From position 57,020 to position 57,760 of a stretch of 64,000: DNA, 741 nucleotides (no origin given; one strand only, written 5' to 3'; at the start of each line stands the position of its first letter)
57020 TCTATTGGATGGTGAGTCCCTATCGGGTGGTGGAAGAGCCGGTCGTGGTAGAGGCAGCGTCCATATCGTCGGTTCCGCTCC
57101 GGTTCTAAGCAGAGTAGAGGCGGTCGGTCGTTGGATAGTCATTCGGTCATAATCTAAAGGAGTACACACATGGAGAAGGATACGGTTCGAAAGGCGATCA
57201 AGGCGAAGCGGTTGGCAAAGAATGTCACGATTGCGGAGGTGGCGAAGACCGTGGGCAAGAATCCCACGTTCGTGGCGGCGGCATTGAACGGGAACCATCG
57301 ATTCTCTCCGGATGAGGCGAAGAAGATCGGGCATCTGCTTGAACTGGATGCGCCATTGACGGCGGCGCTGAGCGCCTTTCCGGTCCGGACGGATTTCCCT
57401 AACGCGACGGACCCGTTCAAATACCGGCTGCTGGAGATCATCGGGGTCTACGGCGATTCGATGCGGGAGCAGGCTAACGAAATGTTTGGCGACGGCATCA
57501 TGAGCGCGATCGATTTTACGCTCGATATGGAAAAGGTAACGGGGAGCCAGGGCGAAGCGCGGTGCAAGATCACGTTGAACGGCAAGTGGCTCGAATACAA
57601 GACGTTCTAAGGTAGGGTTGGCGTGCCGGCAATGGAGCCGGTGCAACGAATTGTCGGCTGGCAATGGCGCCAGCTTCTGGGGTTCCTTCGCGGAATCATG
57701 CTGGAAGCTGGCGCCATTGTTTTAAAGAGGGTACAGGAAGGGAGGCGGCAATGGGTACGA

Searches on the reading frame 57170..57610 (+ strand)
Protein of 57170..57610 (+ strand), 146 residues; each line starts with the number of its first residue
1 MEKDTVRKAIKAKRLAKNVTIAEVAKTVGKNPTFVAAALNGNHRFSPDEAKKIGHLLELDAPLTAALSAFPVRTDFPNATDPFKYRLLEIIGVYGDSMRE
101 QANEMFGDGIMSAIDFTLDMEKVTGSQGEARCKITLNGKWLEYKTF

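Call 11: search_protein_families(library=pfam, proteins=[window:57170-57610:+], max_evalue=0.01)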
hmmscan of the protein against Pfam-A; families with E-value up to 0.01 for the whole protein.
window:57170-57610:+ (146 aa): 4 families
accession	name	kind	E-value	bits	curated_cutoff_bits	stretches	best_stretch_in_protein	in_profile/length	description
PF02560.19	Cyanate_lyase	-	1.4e-29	102.2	25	1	79-144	4-68/69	Cyanate lyase C-terminal domain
PF21291.3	CYNS_N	-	5.6e-09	36.3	27.1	1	7-71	5-69/69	Cyanate hydratase, N-terminal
PF01381.28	HTH_3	-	1.2e-05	25.7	23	1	10-58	1-49/55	Helix-turn-helix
PF13560.12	HTH_31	-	0.0026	18.5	27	1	14-67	10-64/64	Helix-turn-helix domain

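Call 22: find_encoding_contigs(protein=window:57170-57610:+, flank=10000, max_places=10)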
Protein window:57170-57610:+ (146 aa): 23 contigs read that carry it; 10 places shown.
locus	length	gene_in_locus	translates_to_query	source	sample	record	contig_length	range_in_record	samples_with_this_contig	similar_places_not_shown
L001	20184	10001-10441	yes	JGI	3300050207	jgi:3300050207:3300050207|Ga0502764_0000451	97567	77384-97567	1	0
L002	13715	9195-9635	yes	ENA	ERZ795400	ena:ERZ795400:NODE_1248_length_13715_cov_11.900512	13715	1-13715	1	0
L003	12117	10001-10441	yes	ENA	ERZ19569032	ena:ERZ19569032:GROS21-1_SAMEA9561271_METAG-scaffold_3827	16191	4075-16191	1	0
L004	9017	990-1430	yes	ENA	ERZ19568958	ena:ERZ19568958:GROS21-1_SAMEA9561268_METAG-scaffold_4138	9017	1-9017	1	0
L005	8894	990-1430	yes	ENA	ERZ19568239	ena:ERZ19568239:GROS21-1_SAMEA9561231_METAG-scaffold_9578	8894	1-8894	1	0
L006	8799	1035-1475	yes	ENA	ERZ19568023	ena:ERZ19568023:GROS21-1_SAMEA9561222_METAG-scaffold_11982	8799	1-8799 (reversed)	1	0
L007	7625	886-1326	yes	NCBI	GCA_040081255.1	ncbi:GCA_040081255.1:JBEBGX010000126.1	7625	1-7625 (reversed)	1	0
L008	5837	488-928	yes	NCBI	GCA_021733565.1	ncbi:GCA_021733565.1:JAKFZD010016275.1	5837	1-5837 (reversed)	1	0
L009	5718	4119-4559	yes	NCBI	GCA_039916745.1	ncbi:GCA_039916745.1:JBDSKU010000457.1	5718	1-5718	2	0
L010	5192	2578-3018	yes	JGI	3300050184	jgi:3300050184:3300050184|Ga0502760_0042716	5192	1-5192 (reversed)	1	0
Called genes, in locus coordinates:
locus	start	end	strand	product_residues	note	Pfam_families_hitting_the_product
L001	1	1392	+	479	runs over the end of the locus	PF07642:BBP2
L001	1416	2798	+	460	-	PF00909:Ammonium_transp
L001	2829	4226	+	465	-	PF00909:Ammonium_transp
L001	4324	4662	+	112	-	PF00543:P-II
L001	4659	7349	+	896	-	PF03710:GlnE (faint), PF08335:GlnD_UR_UTase, PF27444:GlnD_3rd (weak), PF01966:HD, PF01842:ACT (faint), PF24931:ACT_ACR9_3rd, PF26956:ACT_ACR_D1 (weak)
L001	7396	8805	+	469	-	PF03951:Gln-synt_N, PF00120:Gln-synt_C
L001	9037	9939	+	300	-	PF01226:Form_Nir_trans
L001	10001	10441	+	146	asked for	PF21291:CYNS_N, PF01381:HTH_3 (weak), PF02560:Cyanate_lyase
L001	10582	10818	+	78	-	-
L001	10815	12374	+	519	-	PF03460:NIR_SIR_ferr, PF01077:NIR_SIR, PF03460:NIR_SIR_ferr, PF01077:NIR_SIR (weak)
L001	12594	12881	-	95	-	PF15781:ParE-like_toxin, PF05016:ParE_toxin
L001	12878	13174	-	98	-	PF02604:PhdYeFM_antitox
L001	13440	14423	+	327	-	PF13936:HTH_38, PF00665:rve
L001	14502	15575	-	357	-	PF00724:Oxidored_FMN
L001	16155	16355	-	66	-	-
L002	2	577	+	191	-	?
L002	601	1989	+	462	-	PF00909:Ammonium_transp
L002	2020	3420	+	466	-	PF00909:Ammonium_transp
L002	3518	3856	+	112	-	PF00543:P-II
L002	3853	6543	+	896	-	PF08335:GlnD_UR_UTase, PF27444:GlnD_3rd (weak), PF01966:HD, PF01842:ACT (faint), PF24931:ACT_ACR9_3rd, PF26956:ACT_ACR_D1 (weak)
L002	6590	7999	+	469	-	PF03951:Gln-synt_N, PF00120:Gln-synt_C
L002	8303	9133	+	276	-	PF01226:Form_Nir_trans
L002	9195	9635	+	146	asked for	PF21291:CYNS_N, PF01381:HTH_3 (weak), PF02560:Cyanate_lyase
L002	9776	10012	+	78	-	-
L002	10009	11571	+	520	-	PF03460:NIR_SIR_ferr, PF01077:NIR_SIR, PF03460:NIR_SIR_ferr, PF01077:NIR_SIR (weak)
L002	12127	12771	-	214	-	-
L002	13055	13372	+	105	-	PF16747:Adhesin_E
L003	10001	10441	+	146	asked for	PF21291:CYNS_N, PF01381:HTH_3 (weak), PF02560:Cyanate_lyase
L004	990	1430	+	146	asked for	PF21291:CYNS_N, PF01381:HTH_3 (weak), PF02560:Cyanate_lyase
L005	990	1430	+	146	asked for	PF21291:CYNS_N, PF01381:HTH_3 (weak), PF02560:Cyanate_lyase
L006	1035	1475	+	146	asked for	PF21291:CYNS_N, PF01381:HTH_3 (weak), PF02560:Cyanate_lyase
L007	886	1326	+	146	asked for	PF21291:CYNS_N, PF01381:HTH_3 (weak), PF02560:Cyanate_lyase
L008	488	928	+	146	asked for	PF21291:CYNS_N, PF01381:HTH_3 (weak), PF02560:Cyanate_lyase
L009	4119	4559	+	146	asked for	PF21291:CYNS_N, PF01381:HTH_3 (weak), PF02560:Cyanate_lyase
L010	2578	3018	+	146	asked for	PF21291:CYNS_N, PF01381:HTH_3 (weak), PF02560:Cyanate_lyase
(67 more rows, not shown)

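Call 24: find_related_loci(query=L002:10009-11571:+, collection=genome_contigs, flank=10000)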
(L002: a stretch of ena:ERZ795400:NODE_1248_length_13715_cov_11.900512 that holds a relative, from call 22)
Query L002:10009-11571:+ (520 aa) in genome_contigs; peptide patterns used: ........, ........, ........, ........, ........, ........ (x = any residue, [..] = any of these).
224 stretches matched a pattern; 133 encode a relative of the query (tblastn E <= 1e-3); the best 80 are kept; 80 distinct loci.
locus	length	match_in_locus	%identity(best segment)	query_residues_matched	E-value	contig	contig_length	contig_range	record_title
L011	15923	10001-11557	94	1-519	0e+0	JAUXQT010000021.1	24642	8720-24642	MAG: Nitrospirota bacterium isolate C12_concoct.bin.99 C12_k141_471408, whole genome shotgun sequence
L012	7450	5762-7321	94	1-520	0e+0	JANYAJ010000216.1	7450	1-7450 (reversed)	MAG: Nitrospira sp. isolate GL140_5_metabat_222_sub GL140_5_k141_2001075, whole genome shotgun sequence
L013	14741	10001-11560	94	1-520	0e+0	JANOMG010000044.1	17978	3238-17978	MAG: Nitrospira sp. isolate VAR_45_metabat_136 VAR_45_k141_4567421, whole genome shotgun sequence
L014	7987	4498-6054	90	1-520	0e+0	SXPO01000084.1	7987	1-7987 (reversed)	MAG: Nitrospiraceae bacterium isolate F1-140-MAGs004 F1-140__c129128, whole genome shotgun sequence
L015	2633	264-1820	90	1-520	0e+0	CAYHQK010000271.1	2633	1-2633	MAG TPA_asm: uncultured Nitrospira sp. isolate ERP119705_co14_26 genome assembly, contig: NODE_98862_length_2633_cov_16.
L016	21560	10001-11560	89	1-520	0e+0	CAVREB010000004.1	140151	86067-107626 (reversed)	MAG: uncultured Nitrospiraceae bacterium isolate MFD10007.bin.1.59 genome assembly, contig: contig_26459, whole genome s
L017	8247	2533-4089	90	1-520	0e+0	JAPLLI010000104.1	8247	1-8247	MAG: Nitrospirae bacterium isolate LacPavin_0920_WC57_MAG_58_9 LacPavin_0920_WC57_scaffold_138927, whole genome shotgun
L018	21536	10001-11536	89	1-512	0e+0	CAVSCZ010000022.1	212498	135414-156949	MAG: uncultured Nitrospiraceae bacterium isolate MFD02809.bin.1.70 genome assembly, contig: contig_60976, whole genome s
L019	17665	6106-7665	89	1-520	0e+0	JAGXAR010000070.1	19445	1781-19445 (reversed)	MAG: Nitrospirae bacterium isolate REEB81 contig-150_3415, whole genome shotgun sequence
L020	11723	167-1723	88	1-520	0e+0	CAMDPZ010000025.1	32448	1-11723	MAG: Nitrospira lenta isolate ZH-03apr19-105 genome assembly, contig: ZH-03apr19-C1661, whole genome shotgun sequence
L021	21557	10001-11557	90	1-520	0e+0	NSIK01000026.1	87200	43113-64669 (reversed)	MAG: Nitrospirae bacterium isolate Baikal-G1 Nitrospirae-Baikal-G1-C10_Chunk_1, whole genome shotgun sequence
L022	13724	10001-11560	86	1-520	0e+0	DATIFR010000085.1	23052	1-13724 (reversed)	MAG TPA_asm: Nitrospira sp. isolate SMAG_U16400 k141_243905, whole genome shotgun sequence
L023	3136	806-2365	85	1-520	0e+0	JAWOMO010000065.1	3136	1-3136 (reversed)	MAG: Nitrospira sp. isolate bin_69_1 c_000024215050, whole genome shotgun sequence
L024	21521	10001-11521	86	1-507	0e+0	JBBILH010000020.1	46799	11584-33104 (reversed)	MAG: Nitrospira sp. isolate PLS170224_bin_204 NODE_362_length_46799_cov_5.336086, whole genome shotgun sequence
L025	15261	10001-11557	90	1-520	0e+0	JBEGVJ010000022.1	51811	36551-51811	MAG: Nitrospirota bacterium isolate riogrande_2019_sw_WHONDRS-S19S_0066_B_bin.137 scaffold_1662578, whole genome shotgun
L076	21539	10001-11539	67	1-517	0e+0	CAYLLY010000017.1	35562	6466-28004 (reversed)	MAG TPA_asm: uncultured Nitrospirales bacterium isolate binchicken_co21_464 genome assembly, contig: NODE_394_length_355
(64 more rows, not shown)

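Call 57: search_protein_families(library=pfam, proteins=[L011:5197-6528:+, L011:6550-7431:+, L011:7305-8282:+], max_evalue=0.001)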
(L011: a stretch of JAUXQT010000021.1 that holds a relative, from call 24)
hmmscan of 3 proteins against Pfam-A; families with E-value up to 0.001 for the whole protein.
L011:5197-6528:+ (443 aa): 2 families
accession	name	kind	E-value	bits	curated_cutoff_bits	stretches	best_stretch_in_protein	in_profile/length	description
PF13379.11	NMT1_2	-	4.9e-82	276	24.7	1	83-322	1-252/252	NMT1-like family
PF09084.16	NMT1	-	2.2e-05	24.9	20.5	1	101-247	5-145/216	NMT1/THI5 like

L011:6550-7431:+ (293 aa): 1 family
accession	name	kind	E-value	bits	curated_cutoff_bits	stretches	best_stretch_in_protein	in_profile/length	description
PF00528.27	BPD_transp_1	-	2.2e-23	83.4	26.4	1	120-280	1-173/184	Binding-protein-dependent transport system inner membrane component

L011:7305-8282:+ (325 aa): 3 families
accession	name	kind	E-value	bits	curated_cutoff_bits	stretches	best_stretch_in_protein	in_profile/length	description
PF00005.33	ABC_tran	-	7.5e-32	111.2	25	1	68-210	1-137/137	ABC transporter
PF13304.12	AAA_21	-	0.00048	20.7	27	0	183-241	239-299/304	AAA domain, putative AbiEii toxin, Type IV TA system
PF03193.22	RsgA_GTPase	-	0.00051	20.3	30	1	77-105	105-133/174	RsgA GTPase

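Call 96: search_protein_families(library=pfam, proteins=[L076:7185-8828:+], max_evalue=0.001)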
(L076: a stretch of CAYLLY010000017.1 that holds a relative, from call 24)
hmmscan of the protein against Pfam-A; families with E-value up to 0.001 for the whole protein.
L076:7185-8828:+ (547 aa): 9 families
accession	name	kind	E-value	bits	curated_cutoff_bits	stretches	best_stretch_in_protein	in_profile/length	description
PF00158.32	Sigma54_activat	-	2.6e-72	242.4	20.2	1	229-395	1-167/168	Sigma-54 interaction domain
PF25601.1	AAA_lid_14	-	4.3e-26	91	27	1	401-474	1-75/87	AAA+ ATPase lid domain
PF14532.12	Sigma54_activ_2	-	2.9e-21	76.6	25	1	230-400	1-138/138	Sigma-54 interaction domain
PF01590.32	GAF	-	1e-17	65.3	22.4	1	53-195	1-133/133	GAF domain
PF13185.12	GAF_2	-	6.3e-17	62.5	28.6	1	52-195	2-135/136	GAF domain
PF02954.25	HTH_8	-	1.8e-14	53.6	22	1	497-537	2-42/42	Bacterial regulatory protein, Fis family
PF01078.27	Mg_chelatase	-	6.8e-06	26.1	20.3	1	308-370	93-157/207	Magnesium chelatase, subunit ChlI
PF07728.20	AAA_5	-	1.9e-05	25.1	22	1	253-371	2-123/139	AAA domain (dynein-related subfamily)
PF13492.12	GAF_3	-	0.00062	20.6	27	0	54-195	2-127/129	GAF domain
